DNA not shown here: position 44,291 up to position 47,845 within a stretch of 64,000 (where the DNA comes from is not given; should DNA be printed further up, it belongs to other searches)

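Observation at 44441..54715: Possible local cyclic-nucleotide circuit: an adenylyl/guanylyl cyclase-AAA-TPR protein within 4 kb of a cNMP-binding patatin phospholipase and a lipid-metabolism operon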

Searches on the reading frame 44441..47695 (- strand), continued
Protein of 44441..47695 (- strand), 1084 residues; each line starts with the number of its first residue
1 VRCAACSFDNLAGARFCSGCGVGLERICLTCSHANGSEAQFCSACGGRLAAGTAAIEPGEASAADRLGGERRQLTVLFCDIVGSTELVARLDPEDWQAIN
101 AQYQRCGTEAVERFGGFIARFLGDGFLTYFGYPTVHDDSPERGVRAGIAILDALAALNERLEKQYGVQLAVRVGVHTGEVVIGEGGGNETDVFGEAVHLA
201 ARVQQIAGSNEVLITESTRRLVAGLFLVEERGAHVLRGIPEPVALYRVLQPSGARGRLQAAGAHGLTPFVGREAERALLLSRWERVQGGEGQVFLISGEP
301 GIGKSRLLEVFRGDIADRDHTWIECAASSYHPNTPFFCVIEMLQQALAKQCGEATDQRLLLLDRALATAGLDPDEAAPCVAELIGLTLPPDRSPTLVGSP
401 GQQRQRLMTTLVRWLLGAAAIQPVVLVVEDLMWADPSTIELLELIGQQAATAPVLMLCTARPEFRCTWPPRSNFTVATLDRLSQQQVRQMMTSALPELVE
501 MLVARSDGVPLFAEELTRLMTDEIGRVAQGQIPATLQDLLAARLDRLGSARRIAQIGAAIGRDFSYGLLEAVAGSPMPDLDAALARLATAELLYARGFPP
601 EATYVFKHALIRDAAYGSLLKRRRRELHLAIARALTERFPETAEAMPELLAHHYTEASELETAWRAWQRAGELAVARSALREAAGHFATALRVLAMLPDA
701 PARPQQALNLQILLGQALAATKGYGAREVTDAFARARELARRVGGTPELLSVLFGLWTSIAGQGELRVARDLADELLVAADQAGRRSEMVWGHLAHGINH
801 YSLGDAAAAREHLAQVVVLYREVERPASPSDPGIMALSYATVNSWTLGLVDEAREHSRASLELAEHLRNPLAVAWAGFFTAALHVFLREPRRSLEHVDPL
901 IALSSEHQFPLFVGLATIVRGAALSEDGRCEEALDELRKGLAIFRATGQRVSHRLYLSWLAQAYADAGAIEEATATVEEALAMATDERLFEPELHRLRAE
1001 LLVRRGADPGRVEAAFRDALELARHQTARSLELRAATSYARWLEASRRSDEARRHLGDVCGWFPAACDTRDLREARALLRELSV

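Call 55: find_homologous_proteins(query=window:44441-47695:-, max_evalue=1e-30)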
Query window:44441-47695:- (1084 aa): 6211 proteins with E <= 1e-30 among 8000 candidates; the best 120 are listed.
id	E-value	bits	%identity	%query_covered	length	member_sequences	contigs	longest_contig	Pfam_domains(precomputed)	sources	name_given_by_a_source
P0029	0.0e+0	2394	100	100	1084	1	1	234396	PF12773.14,PF00211.26,PF13191.13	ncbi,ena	-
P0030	0.0e+0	2020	85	100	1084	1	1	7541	PF13240.12,PF12773.14,PF13424.13,PF00211.26,PF13191.13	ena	-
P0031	0.0e+0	1874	78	100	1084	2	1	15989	PF13240.12,PF12773.14,PF13424.13,PF00211.26,PF13191.13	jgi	jgi:class 3 adenylate cyclase/predicted ATPase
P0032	0.0e+0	1860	78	100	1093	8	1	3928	PF13240.12,PF12773.14,PF00211.26,PF13191.13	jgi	jgi:class 3 adenylate cyclase/tetratricopeptide (TPR) repeat protein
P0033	0.0e+0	1833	76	100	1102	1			PF17874.8,PF12773.14,PF13424.13,PF00211.26,PF13191.13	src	-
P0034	0.0e+0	1829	77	100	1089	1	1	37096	PF12773.14,PF13424.13,PF00211.26,PF13191.13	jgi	jgi:class 3 adenylate cyclase/tetratricopeptide (TPR) repeat protein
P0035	0.0e+0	1809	75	100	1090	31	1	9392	PF12773.14,PF13424.13,PF00211.26,PF13191.13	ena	-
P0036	0.0e+0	1805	76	100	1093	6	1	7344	PF12773.14,PF13424.13,PF00211.26,PF13191.13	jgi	jgi:class 3 adenylate cyclase/tetratricopeptide (TPR) repeat protein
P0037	0.0e+0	1799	75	100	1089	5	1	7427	PF12773.14,PF13424.13,PF00211.26,PF13191.13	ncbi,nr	ncbi:MAG TPA: AAA family ATPase [Candidatus Binatia bacterium]|nr:AAA family ATPase [Candidatus Bina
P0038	0.0e+0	1786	75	100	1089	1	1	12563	PF12773.14,PF13424.13,PF00211.26,PF13191.13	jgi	jgi:class 3 adenylate cyclase/tetratricopeptide (TPR) repeat protein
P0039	0.0e+0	1783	75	100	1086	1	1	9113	PF13240.12,PF12773.14,PF13424.13,PF13401.13,PF00211.26,PF13191.13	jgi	jgi:class 3 adenylate cyclase/tetratricopeptide (TPR) repeat protein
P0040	0.0e+0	1778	75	100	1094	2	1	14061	PF12773.14,PF13424.13,PF00211.26,PF13191.13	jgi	jgi:class 3 adenylate cyclase/tetratricopeptide (TPR) repeat protein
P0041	0.0e+0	1757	74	100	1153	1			PF12773.14,PF13424.13,PF00211.26,PF13191.13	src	-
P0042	0.0e+0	1706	73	100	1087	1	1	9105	PF13240.12,PF12773.14,PF24463.2,PF00211.26,PF13191.13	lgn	-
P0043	0.0e+0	1703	72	100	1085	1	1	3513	PF13240.12,PF12773.14,PF13424.13,PF13401.13,PF00211.26,PF13191.13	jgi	jgi:class 3 adenylate cyclase/tetratricopeptide (TPR) repeat protein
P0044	0.0e+0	1698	72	100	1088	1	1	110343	PF13240.12,PF12773.14,PF00211.26,PF13191.13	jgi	jgi:class 3 adenylate cyclase/predicted ATPase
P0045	0.0e+0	1687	77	94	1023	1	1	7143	PF13401.13,PF00211.26,PF13191.13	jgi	jgi:class 3 adenylate cyclase/tetratricopeptide (TPR) repeat protein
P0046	0.0e+0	1677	71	100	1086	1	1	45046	PF13240.12,PF12773.14,PF00211.26,PF13248.12,PF13191.13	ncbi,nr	ncbi:MAG TPA: AAA family ATPase [Candidatus Binatia bacterium]|nr:AAA family ATPase [Candidatus Bina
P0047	0.0e+0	1666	71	100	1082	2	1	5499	PF12773.14,PF13424.13,PF00211.26,PF13191.13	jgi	-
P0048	0.0e+0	1661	74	95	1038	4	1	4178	PF13424.13,PF00211.26,PF13191.13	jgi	jgi:class 3 adenylate cyclase/tetratricopeptide (TPR) repeat protein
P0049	0.0e+0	1659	75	95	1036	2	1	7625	PF13424.13,PF13401.13,PF00211.26,PF13191.13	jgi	jgi:class 3 adenylate cyclase/tetratricopeptide (TPR) repeat protein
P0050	0.0e+0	1652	71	100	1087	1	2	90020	PF13240.12,PF12773.14,PF13424.13,PF00211.26,PF13191.13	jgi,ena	-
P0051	0.0e+0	1644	77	89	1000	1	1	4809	PF13424.13,PF00211.26,PF13191.13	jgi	jgi:tetratricopeptide (TPR) repeat protein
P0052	0.0e+0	1619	73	94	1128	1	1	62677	PF13240.12,PF12773.14,PF24463.2,PF13401.13,PF00211.26,PF13191.13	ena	-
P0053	0.0e+0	1615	69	100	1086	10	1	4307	PF12773.14,PF13424.13,PF00211.26,PF13191.13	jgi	jgi:class 3 adenylate cyclase/predicted ATPase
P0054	0.0e+0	1537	66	100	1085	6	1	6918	PF12773.14,PF00211.26,PF13191.13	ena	-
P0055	0.0e+0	1127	52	100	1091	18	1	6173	PF13240.12,PF12773.14,PF24463.2,PF13401.13,PF00211.26,PF13248.12,PF13191.13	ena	-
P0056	0.0e+0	1105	52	100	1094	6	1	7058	PF13240.12,PF12773.14,PF24463.2,PF13401.13,PF00211.26,PF13248.12,PF13191.13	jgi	-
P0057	0.0e+0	1099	51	100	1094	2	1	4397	PF13240.12,PF12773.14,PF00211.26,PF13248.12,PF13191.13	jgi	jgi:class 3 adenylate cyclase/predicted ATPase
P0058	0.0e+0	1061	49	100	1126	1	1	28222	PF13240.12,PF12773.14,PF13401.13,PF00211.26,PF13191.13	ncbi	-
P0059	0.0e+0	1055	51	100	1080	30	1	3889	PF13240.12,PF12773.14,PF24463.2,PF00211.26,PF13248.12,PF13191.13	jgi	-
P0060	0.0e+0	1048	50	100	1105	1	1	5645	PF13240.12,PF12773.14,PF24463.2,PF13401.13,PF00211.26,PF13248.12,PF13191.13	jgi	jgi:class 3 adenylate cyclase/predicted ATPase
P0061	0.0e+0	1047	51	100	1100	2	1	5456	PF13240.12,PF12773.14,PF00211.26,PF13248.12,PF13191.13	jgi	jgi:class 3 adenylate cyclase/tetratricopeptide (TPR) repeat protein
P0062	0.0e+0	1046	49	100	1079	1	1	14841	PF13240.12,PF12773.14,PF13401.13,PF00211.26,PF13248.12,PF13191.13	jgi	jgi:class 3 adenylate cyclase/predicted ATPase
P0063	0.0e+0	1034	50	100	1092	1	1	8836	PF13240.12,PF12773.14,PF24463.2,PF13424.13,PF13401.13,PF00211.26,PF13248.12,PF13191.13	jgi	jgi:class 3 adenylate cyclase/predicted ATPase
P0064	0.0e+0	1013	47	100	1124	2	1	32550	PF13240.12,PF12773.14,PF24463.2,PF13424.13,PF13401.13,PF00211.26,PF13191.13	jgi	jgi:class 3 adenylate cyclase/tetratricopeptide (TPR) repeat protein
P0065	3.1e-292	990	47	100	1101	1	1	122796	PF13240.12,PF12773.14,PF13424.13,PF13401.13,PF00211.26,PF13248.12,PF13191.13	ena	-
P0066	1.7e-290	985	46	100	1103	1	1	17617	PF13240.12,PF12773.14,PF13401.13,PF00211.26,PF13191.13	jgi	jgi:class 3 adenylate cyclase/tetratricopeptide (TPR) repeat protein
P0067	2.2e-290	984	49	96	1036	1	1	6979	PF13424.13,PF00211.26,PF13191.13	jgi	jgi:class 3 adenylate cyclase/predicted ATPase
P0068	7.0e-290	983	47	100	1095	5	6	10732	PF13240.12,PF17874.8,PF12773.14,PF24463.2,PF13401.13,PF00211.26,PF13191.13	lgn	-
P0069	8.9e-286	969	50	93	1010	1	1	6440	PF13424.13,PF13401.13,PF00211.26,PF13191.13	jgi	jgi:class 3 adenylate cyclase/tetratricopeptide (TPR) repeat protein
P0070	9.5e-285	966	47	100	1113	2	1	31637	PF13240.12,PF12773.14,PF24463.2,PF13424.13,PF13401.13,PF00211.26,PF13191.13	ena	-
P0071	1.7e-284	965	47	100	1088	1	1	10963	PF13240.12,PF12773.14,PF13401.13,PF00211.26,PF13191.13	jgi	jgi:class 3 adenylate cyclase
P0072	2.9e-284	964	48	94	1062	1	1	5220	PF00211.26,PF13191.13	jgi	jgi:class 3 adenylate cyclase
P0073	5.8e-284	963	45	100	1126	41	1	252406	PF13240.12,PF12773.14,PF24463.2,PF13424.13,PF13401.13,PF00211.26,PF13191.13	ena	-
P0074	7.5e-284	963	47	100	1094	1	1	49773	PF13240.12,PF12773.14,PF24463.2,PF13424.13,PF13401.13,PF00211.26,PF13248.12,PF07719.24,PF13191.13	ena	-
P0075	9.2e-284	962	47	100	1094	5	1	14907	PF13240.12,PF12773.14,PF24463.2,PF13424.13,PF13401.13,PF00211.26,PF13248.12,PF07719.24,PF13191.13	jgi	-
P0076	3.6e-283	960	45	100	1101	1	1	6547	PF13240.12,PF12773.14,PF24463.2,PF13401.13,PF00211.26,PF13248.12,PF13191.13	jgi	jgi:predicted ATPase/class 3 adenylate cyclase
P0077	3.7e-282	957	47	100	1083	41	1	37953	PF13240.12,PF12773.14,PF00211.26,PF00641.24,PF13248.12,PF13191.13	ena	-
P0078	8.6e-282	956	47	100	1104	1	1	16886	PF13240.12,PF12773.14,PF24463.2,PF13401.13,PF00211.26,PF24460.2,PF13248.12,PF13191.13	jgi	jgi:class 3 adenylate cyclase/tetratricopeptide (TPR) repeat protein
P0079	2.0e-281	955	45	100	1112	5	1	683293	PF13240.12,PF12773.14,PF24463.2,PF13401.13,PF00211.26,PF13191.13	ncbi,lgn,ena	-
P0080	2.1e-281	954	50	94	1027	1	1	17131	PF00211.26,PF13191.13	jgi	jgi:class 3 adenylate cyclase/predicted ATPase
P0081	2.6e-281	954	45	100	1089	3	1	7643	PF13240.12,PF12773.14,PF24463.2,PF13424.13,PF00211.26,PF07719.24,PF13191.13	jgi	jgi:class 3 adenylate cyclase/tetratricopeptide (TPR) repeat protein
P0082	3.1e-281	954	47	100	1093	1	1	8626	PF17874.8,PF12773.14,PF13424.13,PF13401.13,PF00211.26,PF07719.24,PF13191.13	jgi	jgi:class 3 adenylate cyclase/predicted ATPase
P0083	3.6e-281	954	45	100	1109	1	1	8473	PF07721.21,PF13240.12,PF12773.14,PF24463.2,PF13424.13,PF00211.26,PF13191.13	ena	-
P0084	2.0e-280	951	45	100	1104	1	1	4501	PF13240.12,PF12773.14,PF13424.13,PF13401.13,PF00211.26,PF13191.13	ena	-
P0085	2.5e-280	951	45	100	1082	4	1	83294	PF13240.12,PF17874.8,PF12773.14,PF24463.2,PF13424.13,PF00211.26,PF13191.13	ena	-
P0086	4.3e-280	950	44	100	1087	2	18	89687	PF13240.12,PF17874.8,PF12773.14,PF00515.35,PF13424.13,PF13401.13,PF00211.26,PF13181.13,PF07719.24,PF13191.13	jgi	-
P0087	1.2e-279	949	46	100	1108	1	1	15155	PF07721.21,PF13240.12,PF12773.14,PF13424.13,PF13401.13,PF00211.26,PF13248.12,PF13191.13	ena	-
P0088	2.4e-279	948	44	100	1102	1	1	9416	PF13240.12,PF12773.14,PF24463.2,PF13424.13,PF00211.26,PF13191.13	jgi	jgi:class 3 adenylate cyclase/tetratricopeptide (TPR) repeat protein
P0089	4.0e-279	947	53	80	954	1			PF13240.12,PF12773.14,PF24463.2,PF00211.26,PF13248.12,PF13191.13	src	-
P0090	6.9e-279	946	44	100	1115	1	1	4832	PF12773.14,PF24463.2,PF13401.13,PF00211.26,PF13191.13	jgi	jgi:predicted ATPase/class 3 adenylate cyclase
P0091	2.1e-277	941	45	100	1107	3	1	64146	PF13240.12,PF12773.14,PF24463.2,PF13424.13,PF13401.13,PF00211.26,PF13191.13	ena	-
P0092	3.5e-277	940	44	100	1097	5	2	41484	PF13240.12,PF12773.14,PF24463.2,PF13424.13,PF00211.26,PF13248.12,PF13191.13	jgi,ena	-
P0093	4.0e-277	940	44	100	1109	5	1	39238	PF13240.12,PF12773.14,PF13424.13,PF00211.26,PF13191.13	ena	-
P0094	6.6e-277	940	48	100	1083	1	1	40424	PF13240.12,PF12773.14,PF13401.13,PF00211.26,PF13248.12,PF13191.13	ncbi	-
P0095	7.2e-277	939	45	100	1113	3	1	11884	PF07721.21,PF13240.12,PF12773.14,PF13424.13,PF13401.13,PF00211.26,PF13191.13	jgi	jgi:predicted ATPase/class 3 adenylate cyclase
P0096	8.1e-277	939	46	94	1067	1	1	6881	PF00211.26,PF13191.13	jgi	jgi:predicted ATPase/class 3 adenylate cyclase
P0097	9.3e-277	939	44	100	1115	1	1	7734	PF12773.14,PF24463.2,PF13401.13,PF00211.26,PF13191.13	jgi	jgi:class 3 adenylate cyclase/tetratricopeptide (TPR) repeat protein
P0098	1.3e-276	939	46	100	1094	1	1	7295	PF13240.12,PF12773.14,PF13424.13,PF13401.13,PF00211.26,PF13248.12,PF13191.13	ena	-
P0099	1.5e-276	938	44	100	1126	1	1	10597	PF13240.12,PF12773.14,PF24463.2,PF13424.13,PF00211.26,PF13191.13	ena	-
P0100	3.9e-276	937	45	100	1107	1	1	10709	PF13240.12,PF12773.14,PF24463.2,PF13424.13,PF00211.26,PF13191.13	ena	-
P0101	4.5e-276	937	45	100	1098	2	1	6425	PF13240.12,PF12773.14,PF13424.13,PF00211.26,PF13248.12,PF13191.13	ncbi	-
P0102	6.4e-276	936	45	100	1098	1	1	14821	PF13240.12,PF12773.14,PF13424.13,PF00211.26,PF13248.12,PF13191.13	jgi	jgi:class 3 adenylate cyclase/tetratricopeptide (TPR) repeat protein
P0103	7.3e-276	936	46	100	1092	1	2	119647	PF13240.12,PF12773.14,PF24463.2,PF13401.13,PF00211.26,PF13248.12,PF13191.13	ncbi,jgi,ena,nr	ncbi:MAG TPA: AAA family ATPase [Candidatus Binataceae bacterium]|nr:AAA family ATPase [Candidatus B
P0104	1.2e-275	935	46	100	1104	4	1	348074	PF13240.12,PF12773.14,PF24463.2,PF00211.26,PF13191.13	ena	-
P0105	1.3e-275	935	46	98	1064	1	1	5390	PF12773.14,PF13401.13,PF00211.26,PF13191.13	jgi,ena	-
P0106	2.0e-275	935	47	99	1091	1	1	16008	PF13240.12,PF12773.14,PF24463.2,PF00211.26,PF13248.12,PF13191.13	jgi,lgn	-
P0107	2.5e-275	934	46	100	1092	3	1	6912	PF13240.12,PF17874.8,PF12773.14,PF13401.13,PF00211.26,PF13191.13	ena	-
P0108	2.7e-275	934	46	100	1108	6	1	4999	PF13240.12,PF12773.14,PF24463.2,PF13424.13,PF13401.13,PF00211.26,PF13248.12,PF13191.13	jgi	-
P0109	3.0e-275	934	45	100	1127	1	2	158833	PF13240.12,PF12773.14,PF13401.13,PF00211.26,PF13191.13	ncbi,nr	ncbi:MAG: AAA family ATPase [Deltaproteobacteria bacterium]|nr:AAA family ATPase [Deltaproteobacteri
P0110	4.1e-275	934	46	100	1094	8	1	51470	PF13240.12,PF12773.14,PF00515.35,PF24463.2,PF13424.13,PF13401.13,PF00211.26,PF07719.24,PF13191.13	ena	-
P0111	5.8e-275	933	45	100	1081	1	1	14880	PF13424.13,PF00211.26,PF13191.13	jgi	jgi:predicted ATPase/class 3 adenylate cyclase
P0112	5.8e-275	933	45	100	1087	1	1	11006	PF13240.12,PF12773.14,PF13424.13,PF13401.13,PF00211.26,PF13191.13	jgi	jgi:predicted ATPase/class 3 adenylate cyclase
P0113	6.0e-275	933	45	100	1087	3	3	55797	PF13240.12,PF17874.8,PF12773.14,PF13424.13,PF00211.26,PF13191.13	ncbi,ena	-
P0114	2.5e-274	931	45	100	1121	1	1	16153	PF13240.12,PF12773.14,PF24463.2,PF13424.13,PF00211.26,PF13191.13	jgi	jgi:class 3 adenylate cyclase/tetratricopeptide (TPR) repeat protein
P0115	1.8e-273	928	46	100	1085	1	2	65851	PF13240.12,PF12773.14,PF00515.35,PF13424.13,PF13401.13,PF00211.26,PF07719.24,PF13191.13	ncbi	ncbi:MAG: AAA family ATPase [Candidatus Binataceae bacterium]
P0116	5.4e-273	927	44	100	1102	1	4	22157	PF13240.12,PF17874.8,PF12773.14,PF24463.2,PF13424.13,PF13401.13,PF00211.26,PF13191.13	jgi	jgi:class 3 adenylate cyclase/tetratricopeptide (TPR) repeat protein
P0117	7.4e-273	926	45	100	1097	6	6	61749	PF13240.12,PF12773.14,PF24463.2,PF13424.13,PF13401.13,PF00211.26,PF13191.13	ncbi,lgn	-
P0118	9.3e-273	926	44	100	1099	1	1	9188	PF13240.12,PF12773.14,PF24463.2,PF13401.13,PF00211.26,PF07728.21,PF13191.13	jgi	-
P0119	1.4e-272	925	46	100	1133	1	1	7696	PF13240.12,PF12773.14,PF13401.13,PF00211.26,PF13248.12,PF13191.13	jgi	jgi:class 3 adenylate cyclase/tetratricopeptide (TPR) repeat protein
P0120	2.2e-272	925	45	97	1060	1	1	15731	PF00515.35,PF24463.2,PF13424.13,PF00211.26,PF07719.24,PF13191.13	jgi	jgi:class 3 adenylate cyclase/tetratricopeptide (TPR) repeat protein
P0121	6.5e-272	923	46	100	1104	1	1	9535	PF13240.12,PF13401.13,PF13428.13,PF13248.12,PF13191.13,PF07721.21,PF17874.8,PF12773.14,PF00515.35,PF13424.13,PF00211.26,PF07719.24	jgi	jgi:predicted ATPase/class 3 adenylate cyclase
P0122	9.2e-272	923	45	100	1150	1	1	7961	PF13240.12,PF17874.8,PF12773.14,PF00515.35,PF24463.2,PF13424.13,PF13401.13,PF00211.26,PF07719.24,PF13191.13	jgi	jgi:class 3 adenylate cyclase/tetratricopeptide (TPR) repeat protein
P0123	9.2e-272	923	45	100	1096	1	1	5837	PF14559.13,PF13240.12,PF17874.8,PF12773.14,PF00515.35,PF13424.13,PF13401.13,PF00211.26,PF13248.12,PF07719.24,PF13191.13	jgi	jgi:class 3 adenylate cyclase/predicted ATPase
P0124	1.0e-271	922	43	99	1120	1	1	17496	PF13240.12,PF12773.14,PF24463.2,PF00211.26,PF13248.12,PF13191.13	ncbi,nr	ncbi:MAG TPA: AAA family ATPase [Candidatus Acidoferrales bacterium]|nr:AAA family ATPase [Candidatu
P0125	1.2e-271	922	45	93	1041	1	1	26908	PF13401.13,PF00211.26,PF13191.13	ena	-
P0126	1.6e-271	922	44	94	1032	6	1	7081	PF13424.13,PF13401.13,PF00211.26,PF13191.13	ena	-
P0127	1.9e-271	922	45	100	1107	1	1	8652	PF13240.12,PF12773.14,PF24463.2,PF13401.13,PF00211.26,PF13248.12,PF13191.13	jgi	jgi:class 3 adenylate cyclase/tetratricopeptide (TPR) repeat protein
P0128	2.8e-271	921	46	100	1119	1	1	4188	PF13240.12,PF12773.14,PF24463.2,PF13401.13,PF00211.26,PF13248.12,PF13191.13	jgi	jgi:class 3 adenylate cyclase/tetratricopeptide (TPR) repeat protein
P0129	3.0e-271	921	45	100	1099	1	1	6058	PF13240.12,PF12773.14,PF13401.13,PF00211.26,PF13191.13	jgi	jgi:predicted ATPase/class 3 adenylate cyclase/ribosomal protein L40E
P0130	3.0e-271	921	43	100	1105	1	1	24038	PF13240.12,PF12773.14,PF13424.13,PF13401.13,PF00211.26,PF07719.24,PF13191.13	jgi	jgi:predicted ATPase/class 3 adenylate cyclase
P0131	4.3e-271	920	44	100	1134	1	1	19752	PF13240.12,PF12773.14,PF13424.13,PF00211.26,PF13248.12,PF13191.13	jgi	jgi:class 3 adenylate cyclase/predicted ATPase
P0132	6.2e-271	920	43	100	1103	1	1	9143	PF13240.12,PF12773.14,PF00515.35,PF13401.13,PF00211.26,PF07719.24,PF13191.13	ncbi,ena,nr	ncbi:MAG TPA: adenylate/guanylate cyclase domain-containing protein [Candidatus Binataceae bacterium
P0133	8.3e-271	919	48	97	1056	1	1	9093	PF13240.12,PF13401.13,PF00211.26,PF13191.13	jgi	jgi:class 3 adenylate cyclase/tetratricopeptide (TPR) repeat protein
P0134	9.7e-271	919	45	100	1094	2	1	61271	PF13240.12,PF17874.8,PF12773.14,PF13424.13,PF13401.13,PF00211.26,PF13248.12,PF13191.13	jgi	jgi:class 3 adenylate cyclase/predicted ATPase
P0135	1.0e-270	919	44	100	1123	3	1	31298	PF13240.12,PF12773.14,PF24463.2,PF00211.26,PF13248.12,PF13191.13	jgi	jgi:class 3 adenylate cyclase/predicted ATPase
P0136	1.1e-270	919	43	100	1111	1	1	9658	PF13240.12,PF12773.14,PF24463.2,PF13401.13,PF00211.26,PF13191.13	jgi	jgi:class 3 adenylate cyclase/predicted ATPase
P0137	1.5e-270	919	44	100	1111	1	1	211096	PF12773.14,PF13424.13,PF13401.13,PF00211.26,PF13191.13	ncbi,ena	-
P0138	2.0e-270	918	45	100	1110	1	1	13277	PF13240.12,PF12773.14,PF13424.13,PF13401.13,PF00211.26,PF13248.12,PF13191.13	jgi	jgi:predicted ATPase/class 3 adenylate cyclase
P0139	2.0e-270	918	49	94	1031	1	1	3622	PF13424.13,PF00211.26,PF07719.24,PF13191.13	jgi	jgi:class 3 adenylate cyclase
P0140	2.6e-270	918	45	100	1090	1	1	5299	PF13240.12,PF17874.8,PF12773.14,PF00515.35,PF13424.13,PF13401.13,PF00211.26,PF13248.12,PF07719.24,PF13191.13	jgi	jgi:predicted ATPase/class 3 adenylate cyclase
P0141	4.2e-270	917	45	100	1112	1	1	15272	PF13240.12,PF12773.14,PF13424.13,PF13401.13,PF00211.26,PF13248.12,PF13191.13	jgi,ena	-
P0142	7.3e-270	916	44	100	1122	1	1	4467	PF13240.12,PF12773.14,PF24463.2,PF00211.26,PF13191.13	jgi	jgi:class 3 adenylate cyclase/predicted ATPase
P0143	1.1e-269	916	45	100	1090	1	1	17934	PF13240.12,PF17874.8,PF12773.14,PF24463.2,PF13424.13,PF00211.26,PF13248.12,PF13191.13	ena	-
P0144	1.8e-269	915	45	100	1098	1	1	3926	PF13240.12,PF12773.14,PF13424.13,PF13401.13,PF00211.26,PF13248.12,PF07719.24,PF13191.13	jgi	jgi:predicted ATPase/class 3 adenylate cyclase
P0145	3.8e-269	914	46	97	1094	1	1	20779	PF13240.12,PF13424.13,PF13401.13,PF00211.26,PF13191.13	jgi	jgi:class 3 adenylate cyclase/predicted ATPase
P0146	3.9e-269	914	44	100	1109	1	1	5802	PF12773.14,PF13424.13,PF13401.13,PF00211.26,PF13191.13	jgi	jgi:predicted ATPase/class 3 adenylate cyclase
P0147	4.4e-269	914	43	99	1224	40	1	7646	PF13240.12,PF12773.14,PF13424.13,PF00211.26,PF13248.12,PF13191.13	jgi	jgi:class 3 adenylate cyclase/predicted ATPase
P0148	5.6e-269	913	45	100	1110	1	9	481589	PF13240.12,PF17874.8,PF12773.14,PF13401.13,PF00211.26,PF13248.12,PF13191.13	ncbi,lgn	-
